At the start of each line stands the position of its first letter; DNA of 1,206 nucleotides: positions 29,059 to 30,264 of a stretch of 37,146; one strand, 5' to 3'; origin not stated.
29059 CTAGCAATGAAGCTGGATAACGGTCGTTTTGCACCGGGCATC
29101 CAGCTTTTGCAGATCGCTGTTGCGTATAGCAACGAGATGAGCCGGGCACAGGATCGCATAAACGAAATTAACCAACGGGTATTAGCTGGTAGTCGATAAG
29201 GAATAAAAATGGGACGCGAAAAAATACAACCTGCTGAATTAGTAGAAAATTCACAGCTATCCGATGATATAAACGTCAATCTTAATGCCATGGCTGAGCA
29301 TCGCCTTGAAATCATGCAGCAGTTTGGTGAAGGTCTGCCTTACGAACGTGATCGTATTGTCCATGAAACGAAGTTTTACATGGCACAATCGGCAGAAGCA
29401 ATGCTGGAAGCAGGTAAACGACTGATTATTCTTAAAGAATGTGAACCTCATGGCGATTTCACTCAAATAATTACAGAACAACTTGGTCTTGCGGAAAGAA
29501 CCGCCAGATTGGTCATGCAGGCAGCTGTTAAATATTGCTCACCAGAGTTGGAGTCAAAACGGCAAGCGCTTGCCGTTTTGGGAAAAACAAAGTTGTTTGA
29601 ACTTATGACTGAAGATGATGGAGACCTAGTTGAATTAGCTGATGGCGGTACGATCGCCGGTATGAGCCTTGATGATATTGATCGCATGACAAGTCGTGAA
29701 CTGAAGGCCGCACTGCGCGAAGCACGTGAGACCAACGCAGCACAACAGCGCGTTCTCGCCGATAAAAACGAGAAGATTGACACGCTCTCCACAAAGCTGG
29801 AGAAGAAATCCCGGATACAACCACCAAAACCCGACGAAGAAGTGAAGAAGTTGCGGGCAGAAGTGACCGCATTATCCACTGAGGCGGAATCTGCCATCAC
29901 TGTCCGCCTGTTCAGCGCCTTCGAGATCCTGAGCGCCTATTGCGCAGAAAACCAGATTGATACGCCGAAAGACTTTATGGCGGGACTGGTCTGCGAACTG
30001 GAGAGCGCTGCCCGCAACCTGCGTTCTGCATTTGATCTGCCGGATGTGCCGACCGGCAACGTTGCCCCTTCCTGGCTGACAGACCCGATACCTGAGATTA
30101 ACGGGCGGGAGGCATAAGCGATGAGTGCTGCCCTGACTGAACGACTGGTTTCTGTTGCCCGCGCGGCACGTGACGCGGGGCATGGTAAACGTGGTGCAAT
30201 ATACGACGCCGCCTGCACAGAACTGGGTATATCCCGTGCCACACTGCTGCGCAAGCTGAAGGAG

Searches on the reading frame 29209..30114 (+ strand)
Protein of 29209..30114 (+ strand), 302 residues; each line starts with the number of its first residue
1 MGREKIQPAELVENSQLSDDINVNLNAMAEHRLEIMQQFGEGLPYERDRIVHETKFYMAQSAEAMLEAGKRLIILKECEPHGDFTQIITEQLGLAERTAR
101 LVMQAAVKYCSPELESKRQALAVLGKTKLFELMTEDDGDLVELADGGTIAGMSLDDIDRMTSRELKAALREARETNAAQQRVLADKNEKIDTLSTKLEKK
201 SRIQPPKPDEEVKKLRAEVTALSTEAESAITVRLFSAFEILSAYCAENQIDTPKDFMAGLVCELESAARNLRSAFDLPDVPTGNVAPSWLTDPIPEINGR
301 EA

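Call 36: search_protein_families(library=pfam, proteins=[window:29209-30114:+], max_evalue=0.001)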
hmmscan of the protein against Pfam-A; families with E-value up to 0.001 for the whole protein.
window:29209-30114:+ (302 aa): 1 family
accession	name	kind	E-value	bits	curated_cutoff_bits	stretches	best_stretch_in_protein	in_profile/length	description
PF11300.13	DUF3102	-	2e-06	28.5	24.4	1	64-171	24-128/129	Protein of unknown function (DUF3102)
